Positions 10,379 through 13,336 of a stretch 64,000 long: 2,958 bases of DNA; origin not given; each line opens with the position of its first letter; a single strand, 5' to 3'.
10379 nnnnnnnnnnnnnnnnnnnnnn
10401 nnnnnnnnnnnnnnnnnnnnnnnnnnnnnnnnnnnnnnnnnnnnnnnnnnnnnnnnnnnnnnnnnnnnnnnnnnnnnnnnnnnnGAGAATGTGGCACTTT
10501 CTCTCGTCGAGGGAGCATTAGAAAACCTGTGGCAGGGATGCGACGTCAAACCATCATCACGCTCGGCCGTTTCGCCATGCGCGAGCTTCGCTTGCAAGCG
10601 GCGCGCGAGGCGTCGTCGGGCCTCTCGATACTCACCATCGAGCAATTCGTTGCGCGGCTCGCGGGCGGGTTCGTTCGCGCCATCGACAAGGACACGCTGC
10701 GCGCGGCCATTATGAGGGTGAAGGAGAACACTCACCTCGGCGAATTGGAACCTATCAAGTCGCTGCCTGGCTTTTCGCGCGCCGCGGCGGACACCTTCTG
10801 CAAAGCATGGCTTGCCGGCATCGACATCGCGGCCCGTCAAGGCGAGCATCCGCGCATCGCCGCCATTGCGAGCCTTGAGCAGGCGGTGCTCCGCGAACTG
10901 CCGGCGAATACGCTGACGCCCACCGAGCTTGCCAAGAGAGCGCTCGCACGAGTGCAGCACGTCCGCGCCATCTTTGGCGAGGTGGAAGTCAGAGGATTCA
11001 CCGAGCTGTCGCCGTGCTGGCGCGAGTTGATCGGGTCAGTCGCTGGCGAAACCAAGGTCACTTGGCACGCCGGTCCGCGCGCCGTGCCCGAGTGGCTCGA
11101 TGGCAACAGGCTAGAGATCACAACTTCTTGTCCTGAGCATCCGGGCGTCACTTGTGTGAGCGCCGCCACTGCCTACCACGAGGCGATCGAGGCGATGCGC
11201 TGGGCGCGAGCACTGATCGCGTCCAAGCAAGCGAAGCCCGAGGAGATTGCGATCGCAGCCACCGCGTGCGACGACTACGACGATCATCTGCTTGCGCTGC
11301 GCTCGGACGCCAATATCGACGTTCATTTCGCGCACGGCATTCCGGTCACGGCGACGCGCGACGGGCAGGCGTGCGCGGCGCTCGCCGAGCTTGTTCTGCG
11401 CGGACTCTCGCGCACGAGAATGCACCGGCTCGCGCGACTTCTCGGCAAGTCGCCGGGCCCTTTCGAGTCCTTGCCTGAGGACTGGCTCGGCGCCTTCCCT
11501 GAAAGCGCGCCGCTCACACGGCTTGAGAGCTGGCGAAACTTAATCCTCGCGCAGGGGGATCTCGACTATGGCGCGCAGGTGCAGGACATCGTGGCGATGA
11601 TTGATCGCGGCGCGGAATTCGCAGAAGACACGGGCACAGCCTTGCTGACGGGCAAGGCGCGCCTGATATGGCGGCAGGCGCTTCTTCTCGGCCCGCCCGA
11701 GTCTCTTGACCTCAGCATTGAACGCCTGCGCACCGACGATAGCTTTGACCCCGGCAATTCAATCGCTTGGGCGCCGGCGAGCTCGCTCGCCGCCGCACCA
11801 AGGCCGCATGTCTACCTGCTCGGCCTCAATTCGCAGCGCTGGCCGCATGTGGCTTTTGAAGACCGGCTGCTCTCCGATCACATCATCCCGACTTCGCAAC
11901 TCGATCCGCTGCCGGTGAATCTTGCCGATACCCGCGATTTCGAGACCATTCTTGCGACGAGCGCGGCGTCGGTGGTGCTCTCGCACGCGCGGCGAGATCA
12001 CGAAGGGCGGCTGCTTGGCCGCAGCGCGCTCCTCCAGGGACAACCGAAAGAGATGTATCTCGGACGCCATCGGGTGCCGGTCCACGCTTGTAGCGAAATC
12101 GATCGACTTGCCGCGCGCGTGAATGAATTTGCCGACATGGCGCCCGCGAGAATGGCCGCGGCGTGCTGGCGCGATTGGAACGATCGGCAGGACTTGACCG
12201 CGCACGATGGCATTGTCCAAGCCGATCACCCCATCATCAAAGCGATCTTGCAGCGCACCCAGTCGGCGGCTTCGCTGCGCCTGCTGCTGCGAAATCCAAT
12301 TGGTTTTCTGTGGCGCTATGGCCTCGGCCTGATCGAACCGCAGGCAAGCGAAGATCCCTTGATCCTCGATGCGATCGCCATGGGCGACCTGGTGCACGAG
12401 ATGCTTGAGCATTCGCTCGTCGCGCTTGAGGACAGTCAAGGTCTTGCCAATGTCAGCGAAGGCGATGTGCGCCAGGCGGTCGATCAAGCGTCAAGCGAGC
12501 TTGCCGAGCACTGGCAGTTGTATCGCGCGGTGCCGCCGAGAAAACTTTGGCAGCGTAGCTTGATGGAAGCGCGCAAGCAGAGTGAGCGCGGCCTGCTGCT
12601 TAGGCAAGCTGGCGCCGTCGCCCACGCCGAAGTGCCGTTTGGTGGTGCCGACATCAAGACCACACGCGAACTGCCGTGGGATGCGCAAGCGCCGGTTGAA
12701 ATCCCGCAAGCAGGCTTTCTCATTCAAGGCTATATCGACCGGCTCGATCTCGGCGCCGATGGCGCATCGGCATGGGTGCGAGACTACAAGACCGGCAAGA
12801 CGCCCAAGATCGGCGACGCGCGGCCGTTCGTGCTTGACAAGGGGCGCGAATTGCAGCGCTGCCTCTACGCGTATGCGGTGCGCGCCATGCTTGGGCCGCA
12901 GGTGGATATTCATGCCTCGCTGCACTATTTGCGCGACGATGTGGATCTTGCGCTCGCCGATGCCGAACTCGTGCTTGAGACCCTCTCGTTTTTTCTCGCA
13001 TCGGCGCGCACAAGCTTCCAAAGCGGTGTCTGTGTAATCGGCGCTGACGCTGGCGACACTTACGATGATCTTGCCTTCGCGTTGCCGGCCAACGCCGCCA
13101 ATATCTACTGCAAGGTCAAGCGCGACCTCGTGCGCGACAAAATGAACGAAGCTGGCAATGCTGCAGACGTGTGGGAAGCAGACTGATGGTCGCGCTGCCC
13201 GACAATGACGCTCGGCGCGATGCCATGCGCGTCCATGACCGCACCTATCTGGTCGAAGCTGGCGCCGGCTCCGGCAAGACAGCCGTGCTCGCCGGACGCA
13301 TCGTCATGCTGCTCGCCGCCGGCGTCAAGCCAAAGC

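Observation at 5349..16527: Three-gene helicase/nuclease cassette: Exo-RecQ-UvrD triple fusion + AddB-like + AddA-like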

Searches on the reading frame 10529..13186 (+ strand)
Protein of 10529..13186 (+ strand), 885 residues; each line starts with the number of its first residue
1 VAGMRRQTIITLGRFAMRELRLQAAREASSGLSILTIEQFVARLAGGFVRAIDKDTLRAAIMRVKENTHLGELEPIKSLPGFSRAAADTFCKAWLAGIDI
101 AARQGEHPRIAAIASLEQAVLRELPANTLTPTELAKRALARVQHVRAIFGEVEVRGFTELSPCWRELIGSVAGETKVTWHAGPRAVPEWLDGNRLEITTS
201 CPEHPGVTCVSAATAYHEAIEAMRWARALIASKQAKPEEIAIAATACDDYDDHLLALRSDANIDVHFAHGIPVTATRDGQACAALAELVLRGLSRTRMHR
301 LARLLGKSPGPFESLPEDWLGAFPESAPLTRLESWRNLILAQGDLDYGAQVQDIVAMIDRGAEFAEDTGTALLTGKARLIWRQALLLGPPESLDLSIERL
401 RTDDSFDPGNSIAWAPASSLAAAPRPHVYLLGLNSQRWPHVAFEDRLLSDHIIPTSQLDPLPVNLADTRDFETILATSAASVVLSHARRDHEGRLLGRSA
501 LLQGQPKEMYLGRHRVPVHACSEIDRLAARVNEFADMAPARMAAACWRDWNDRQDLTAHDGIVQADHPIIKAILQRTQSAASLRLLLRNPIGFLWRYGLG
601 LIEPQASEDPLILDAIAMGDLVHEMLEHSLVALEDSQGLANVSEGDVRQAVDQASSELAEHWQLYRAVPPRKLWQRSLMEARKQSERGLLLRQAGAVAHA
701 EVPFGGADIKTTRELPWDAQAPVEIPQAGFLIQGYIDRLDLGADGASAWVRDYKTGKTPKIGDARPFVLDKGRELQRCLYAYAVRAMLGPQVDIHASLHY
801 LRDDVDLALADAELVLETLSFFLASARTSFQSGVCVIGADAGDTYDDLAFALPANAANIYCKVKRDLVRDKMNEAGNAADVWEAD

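Call 3: search_protein_families(library=pfam, proteins=[window:10529-13186:+], max_evalue=0.01)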
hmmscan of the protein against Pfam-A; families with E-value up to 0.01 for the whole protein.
window:10529-13186:+ (885 aa): 1 family
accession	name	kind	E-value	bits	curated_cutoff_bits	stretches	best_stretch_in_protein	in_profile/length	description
PF12705.13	PDDEXK_1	-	9.9e-19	68.7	22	1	579-803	3-189/247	PD-(D/E)XK nuclease superfamily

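Call 4: search_protein_families(library=ncbifam, proteins=[window:10529-13186:+], max_evalue=0.01)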
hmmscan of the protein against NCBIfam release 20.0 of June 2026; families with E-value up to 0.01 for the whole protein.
window:10529-13186:+ (885 aa): 1 family
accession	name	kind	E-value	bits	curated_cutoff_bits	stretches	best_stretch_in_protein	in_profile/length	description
TIGR03623.1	TIGR03623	subfamily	3.9e-12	45.2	299.6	1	613-783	633-783/876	probable DNA repair protein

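Call 5: search_protein_families(library=padloc, proteins=[window:10529-13186:+], max_evalue=0.01)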
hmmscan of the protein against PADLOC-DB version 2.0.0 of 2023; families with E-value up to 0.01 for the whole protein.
window:10529-13186:+ (885 aa): 0 families

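Call 35: find_homologous_proteins(query=window:10529-13183:+, max_evalue=0.00001)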
Query window:10529-13183:+ (885 aa): 1201 proteins with E <= 0.00001 among 8000 candidates; the best 120 are listed.
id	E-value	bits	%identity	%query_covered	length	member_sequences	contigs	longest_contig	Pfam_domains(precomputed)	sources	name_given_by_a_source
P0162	0.0e+0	1969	99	100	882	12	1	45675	PF12705.14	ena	-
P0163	0.0e+0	1555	80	100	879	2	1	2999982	PF12705.14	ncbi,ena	-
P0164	0.0e+0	1498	76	100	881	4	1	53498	PF12705.14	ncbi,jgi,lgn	-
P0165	0.0e+0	1305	68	98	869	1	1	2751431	PF12705.14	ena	-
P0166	0.0e+0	1301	66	100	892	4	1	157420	PF12705.14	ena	-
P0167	0.0e+0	1251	65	97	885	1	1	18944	PF12705.14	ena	-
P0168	0.0e+0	1191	62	99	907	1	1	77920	PF12705.14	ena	-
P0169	0.0e+0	1190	62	99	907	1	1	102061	PF12705.14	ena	-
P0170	0.0e+0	1187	62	99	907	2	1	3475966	PF12705.14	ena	-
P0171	0.0e+0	1186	62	99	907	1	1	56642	PF12705.14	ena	-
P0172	0.0e+0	1185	62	99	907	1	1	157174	PF12705.14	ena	-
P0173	0.0e+0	1183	61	100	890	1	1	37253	PF12705.14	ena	-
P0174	0.0e+0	1183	62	99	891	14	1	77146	PF12705.14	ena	-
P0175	0.0e+0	1183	61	100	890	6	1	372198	PF12705.14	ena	-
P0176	0.0e+0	1181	62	99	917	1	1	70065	PF12705.14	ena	-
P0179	0.0e+0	1167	60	100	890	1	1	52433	PF12705.14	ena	-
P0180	0.0e+0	1166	61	99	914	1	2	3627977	PF12705.14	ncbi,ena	-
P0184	0.0e+0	1124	58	100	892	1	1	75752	PF12705.14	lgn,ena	-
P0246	1.4e-290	984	54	100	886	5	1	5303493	PF12705.14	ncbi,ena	-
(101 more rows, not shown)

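Call 36: find_encoding_contigs(protein=P0179, flank=10000, max_places=1)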
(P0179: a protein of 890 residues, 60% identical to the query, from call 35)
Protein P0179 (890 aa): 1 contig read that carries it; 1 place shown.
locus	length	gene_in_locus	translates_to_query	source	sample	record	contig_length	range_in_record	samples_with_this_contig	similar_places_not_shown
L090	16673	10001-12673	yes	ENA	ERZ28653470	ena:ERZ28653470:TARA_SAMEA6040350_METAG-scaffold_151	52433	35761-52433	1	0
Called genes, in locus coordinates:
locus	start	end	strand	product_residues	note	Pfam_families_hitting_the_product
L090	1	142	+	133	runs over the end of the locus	PF01850:PIN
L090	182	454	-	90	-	-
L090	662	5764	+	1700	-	PF00270:DEAD, PF04851:ResIII (faint), PF00271:Helicase_C, PF00580:UvrD-helicase, PF13245:AAA_19, PF00580:UvrD-helicase, PF13361:UvrD_C, PF13538:UvrD_C_2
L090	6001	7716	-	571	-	PF05724:TPMT (faint), PF13489:Methyltransf_23, PF08241:Methyltransf_11, PF08242:Methyltransf_12, PF13649:Methyltransf_25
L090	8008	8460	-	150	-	PF01850:PIN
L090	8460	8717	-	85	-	PF02604:PhdYeFM_antitox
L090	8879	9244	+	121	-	PF07237:DUF1428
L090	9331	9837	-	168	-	-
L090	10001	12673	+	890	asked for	PF12705:PDDEXK_1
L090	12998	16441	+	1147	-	PF00580:UvrD-helicase, PF13245:AAA_19, PF13361:UvrD_C, PF13538:UvrD_C_2 (faint), PF12705:PDDEXK_1 (weak)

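Call 37: find_encoding_contigs(protein=P0184, flank=10000, max_places=1)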
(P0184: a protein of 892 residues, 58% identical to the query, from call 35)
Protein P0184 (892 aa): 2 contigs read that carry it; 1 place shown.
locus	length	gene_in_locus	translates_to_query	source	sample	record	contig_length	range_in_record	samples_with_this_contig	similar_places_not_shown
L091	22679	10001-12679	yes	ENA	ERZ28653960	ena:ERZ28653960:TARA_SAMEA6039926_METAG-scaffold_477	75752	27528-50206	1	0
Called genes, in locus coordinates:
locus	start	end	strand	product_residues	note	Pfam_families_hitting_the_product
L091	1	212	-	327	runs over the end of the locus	PF00478:IMPDH, PF03060:NMO, PF01070:FMN_dh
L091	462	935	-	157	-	-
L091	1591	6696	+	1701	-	PF00270:DEAD, PF04851:ResIII (faint), PF00271:Helicase_C, PF00580:UvrD-helicase, PF13245:AAA_19, PF00580:UvrD-helicase, PF13361:UvrD_C, PF13538:UvrD_C_2, +1 more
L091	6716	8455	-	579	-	PF13489:Methyltransf_23, PF08241:Methyltransf_11, PF08242:Methyltransf_12, PF13649:Methyltransf_25, PF13847:Methyltransf_31 (faint), PF13395:HNH_4 (weak)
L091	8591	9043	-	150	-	PF01850:PIN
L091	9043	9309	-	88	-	PF02604:PhdYeFM_antitox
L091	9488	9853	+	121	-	PF07237:DUF1428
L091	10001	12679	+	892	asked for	PF12705:PDDEXK_1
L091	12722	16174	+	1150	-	PF00580:UvrD-helicase, PF13245:AAA_19, PF13361:UvrD_C, PF13538:UvrD_C_2 (faint), PF12705:PDDEXK_1 (weak)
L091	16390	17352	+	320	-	PF13349:DUF4097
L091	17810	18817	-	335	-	PF16884:ADH_N_2, PF00107:ADH_zinc_N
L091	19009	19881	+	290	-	PF07920:DUF1684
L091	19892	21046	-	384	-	PF02746:MR_MLE_N, PF13378:MR_MLE_C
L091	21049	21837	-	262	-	PF00106:adh_short, PF08659:KR, PF23441:SDR, PF13561:adh_short_C2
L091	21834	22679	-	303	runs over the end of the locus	PF08450:SGL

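Call 38: find_encoding_contigs(protein=P0180, flank=10000, max_places=1)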
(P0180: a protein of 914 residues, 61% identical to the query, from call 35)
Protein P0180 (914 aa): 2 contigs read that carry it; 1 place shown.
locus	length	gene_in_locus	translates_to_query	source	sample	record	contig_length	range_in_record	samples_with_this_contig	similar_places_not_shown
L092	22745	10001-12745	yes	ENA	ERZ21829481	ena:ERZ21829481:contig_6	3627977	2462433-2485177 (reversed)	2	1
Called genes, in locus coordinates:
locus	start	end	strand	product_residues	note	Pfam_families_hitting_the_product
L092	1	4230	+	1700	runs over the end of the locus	PF00270:DEAD, PF04851:ResIII (faint), PF00271:Helicase_C, PF00580:UvrD-helicase, PF13245:AAA_19, PF00580:UvrD-helicase, PF13361:UvrD_C, PF13538:UvrD_C_2, +1 more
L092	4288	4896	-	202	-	PF01323:DSBA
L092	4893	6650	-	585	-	PF05724:TPMT (weak), PF13489:Methyltransf_23, PF08241:Methyltransf_11, PF08242:Methyltransf_12, PF13649:Methyltransf_25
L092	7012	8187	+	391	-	PF20720:nSTAND3 (faint), PF13173:AAA_14, PF13401:AAA_22 (faint), PF13635:DUF4143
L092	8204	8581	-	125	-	PF01925:TauE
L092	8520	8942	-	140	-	PF01925:TauE (weak)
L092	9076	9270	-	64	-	-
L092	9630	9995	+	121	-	PF07237:DUF1428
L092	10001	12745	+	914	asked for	PF12705:PDDEXK_1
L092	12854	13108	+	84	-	PF02604:PhdYeFM_antitox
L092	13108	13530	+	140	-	PF01850:PIN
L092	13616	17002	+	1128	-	PF00580:UvrD-helicase, PF13245:AAA_19, PF13361:UvrD_C, PF13538:UvrD_C_2 (faint)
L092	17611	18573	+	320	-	-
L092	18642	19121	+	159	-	-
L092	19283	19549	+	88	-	-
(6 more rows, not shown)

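Call 39: find_encoding_contigs(protein=P0246, flank=10000, max_places=1)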
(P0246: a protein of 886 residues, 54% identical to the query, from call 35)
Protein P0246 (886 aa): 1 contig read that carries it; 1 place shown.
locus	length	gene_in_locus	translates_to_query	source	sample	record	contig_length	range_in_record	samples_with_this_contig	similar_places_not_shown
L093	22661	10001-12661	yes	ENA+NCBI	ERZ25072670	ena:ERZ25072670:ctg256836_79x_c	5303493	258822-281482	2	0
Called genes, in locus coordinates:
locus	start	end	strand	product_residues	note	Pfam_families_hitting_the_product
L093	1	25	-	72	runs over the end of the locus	PF01197:Ribosomal_L31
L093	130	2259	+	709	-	PF17764:PriA_3primeBD, PF00270:DEAD, PF04851:ResIII, PF18319:Zn_ribbon_PriA, PF00271:Helicase_C (weak), PF18074:PriA_C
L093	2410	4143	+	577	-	PF01609:DDE_Tnp_1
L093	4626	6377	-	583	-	PF01609:DDE_Tnp_1 (weak)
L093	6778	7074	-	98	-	-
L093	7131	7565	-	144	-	PF01850:PIN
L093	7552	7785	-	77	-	PF04014:MazE_antitoxin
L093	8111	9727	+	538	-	PF00070:Pyr_redox (faint), PF01266:DAO, PF01946:Thi4 (weak), PF07992:Pyr_redox_2 (faint), PF12831:FAD_oxidored (weak), PF13450:NAD_binding_8, PF01593:Amino_oxidase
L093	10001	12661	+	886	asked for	PF12705:PDDEXK_1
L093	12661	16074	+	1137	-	PF00580:UvrD-helicase, PF13245:AAA_19 (faint), PF13538:UvrD_C_2 (faint), PF13361:UvrD_C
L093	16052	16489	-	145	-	-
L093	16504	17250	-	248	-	PF00106:adh_short, PF08659:KR, PF13561:adh_short_C2, PF08643:DUF1776 (weak)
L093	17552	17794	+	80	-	PF02604:PhdYeFM_antitox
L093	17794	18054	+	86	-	PF05016:ParE_toxin, PF06769:YoeB_toxin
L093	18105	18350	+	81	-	-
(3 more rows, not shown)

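Call 41: search_dna_similar(query=window:10529-13183:+, collection=plasmids, mode=protein, max_evalue=1e-20, max_rows=25)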
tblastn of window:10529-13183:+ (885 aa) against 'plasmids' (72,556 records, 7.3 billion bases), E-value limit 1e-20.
Records with a match: 60; places in all: 61; records where one place covers at least 80% of the query: 59.
Best place of each record, by identity: <60% 60.
By first word of the organism name: Rhizobium 14; Bradyrhizobium 11; Mesorhizobium 8; Agrobacterium 4; Sulfitobacter 3; Sinorhizobium 2; Shinella 2; Sphingomonas 2; Bosea 2; Methylorubrum 2; and 10 more.
By predicted mobility (MOB-suite, as given by PLSDB): conjugative 39; mobilizable 12; non-mobilizable 9.
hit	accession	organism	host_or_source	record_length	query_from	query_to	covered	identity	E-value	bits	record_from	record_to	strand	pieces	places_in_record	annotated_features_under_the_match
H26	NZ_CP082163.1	Bradyrhizobium sp. 195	Acmispon strigosus,cell culture,root ...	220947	6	884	99%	54.2%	0e+0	862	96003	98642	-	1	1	PD-(D/E)XK nuclease family protein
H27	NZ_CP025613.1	Niveispirillum cyanobacteriorum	sing cell,cyanobacterial aggregates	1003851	6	885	99%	52.5%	0e+0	796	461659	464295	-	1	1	none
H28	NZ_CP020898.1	Rhizobium phaseoli Brasil 5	Phaseolus vulgaris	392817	1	885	100%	51.9%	0e+0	817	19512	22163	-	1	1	PD-(D/E)XK nuclease family protein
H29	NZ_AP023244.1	Mesorhizobium sp. 113-3-3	Lotus japonicus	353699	1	885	100%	51.9%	0e+0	813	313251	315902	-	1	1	PD-(D/E)XK nuclease family protein | UvrD-helicase domain-containing protein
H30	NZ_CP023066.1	Sinorhizobium sp. CCBAU 05631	G.max,nodule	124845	1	885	100%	51.7%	0e+0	798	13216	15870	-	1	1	PD-(D/E)XK nuclease family protein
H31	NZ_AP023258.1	Mesorhizobium sp. L-2-11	Lotus japonicus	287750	1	885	100%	51.6%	0e+0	812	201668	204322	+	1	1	PD-(D/E)XK nuclease family protein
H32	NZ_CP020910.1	Rhizobium etli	Phaseolus vulgaris,cell culture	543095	1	885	100%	51.6%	0e+0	799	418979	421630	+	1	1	PD-(D/E)XK nuclease family protein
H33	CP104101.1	Phaeobacter sp. G2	cell culture,Emiliania huxleyi RCC1216 ...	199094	1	885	100%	51.3%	0e+0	823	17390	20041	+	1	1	PD-(D/E)XK nuclease family protein | UvrD-helicase domain-containing protein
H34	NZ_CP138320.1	Agrobacterium fabrum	Blueberry,Crown gall tissues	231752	9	885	99%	51.8%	0e+0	813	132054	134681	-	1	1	PD-(D/E)XK nuclease family protein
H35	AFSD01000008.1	Agrobacterium tumefaciens F2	soil near Harbin Institute of Technology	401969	1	885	100%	51.2%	0e+0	813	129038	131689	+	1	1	hypothetical protein | recB: UvrD/REP helicase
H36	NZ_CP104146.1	Rhizobium sullae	Sulla coronaria,cell culture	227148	1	885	100%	51.2%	0e+0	805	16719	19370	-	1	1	PD-(D/E)XK nuclease family protein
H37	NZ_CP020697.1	Sulfitobacter sp. D7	calanoid copepod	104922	1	885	100%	51.0%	0e+0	817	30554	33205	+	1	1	PD-(D/E)XK nuclease family protein | UvrD-helicase domain-containing protein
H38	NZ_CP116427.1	Sulfitobacter faviae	Hexacorallia,culture,Cold water coral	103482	1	885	100%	51.0%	0e+0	817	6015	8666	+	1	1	PD-(D/E)XK nuclease family protein | UvrD-helicase domain-containing protein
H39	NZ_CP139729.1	Sulfitobacter faviae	Bacterial Culture,hydrothermal vent ...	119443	1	885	100%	51.0%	0e+0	817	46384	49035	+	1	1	PD-(D/E)XK nuclease family protein | UvrD-helicase domain-containing protein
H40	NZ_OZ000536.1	Shinella sp. WSC3-e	-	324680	1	885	100%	51.0%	0e+0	806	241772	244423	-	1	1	PD-(D/E)XK nuclease family protein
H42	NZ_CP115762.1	Paracoccus sp. SCSIO 75233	cell culture,sediment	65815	1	885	100%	50.9%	0e+0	810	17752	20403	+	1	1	PD-(D/E)XK nuclease family protein | UvrD-helicase domain-containing protein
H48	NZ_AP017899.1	Sphingopyxis sp. FD7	-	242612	4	884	100%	50.0%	0e+0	776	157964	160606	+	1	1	PD-(D/E)XK nuclease family protein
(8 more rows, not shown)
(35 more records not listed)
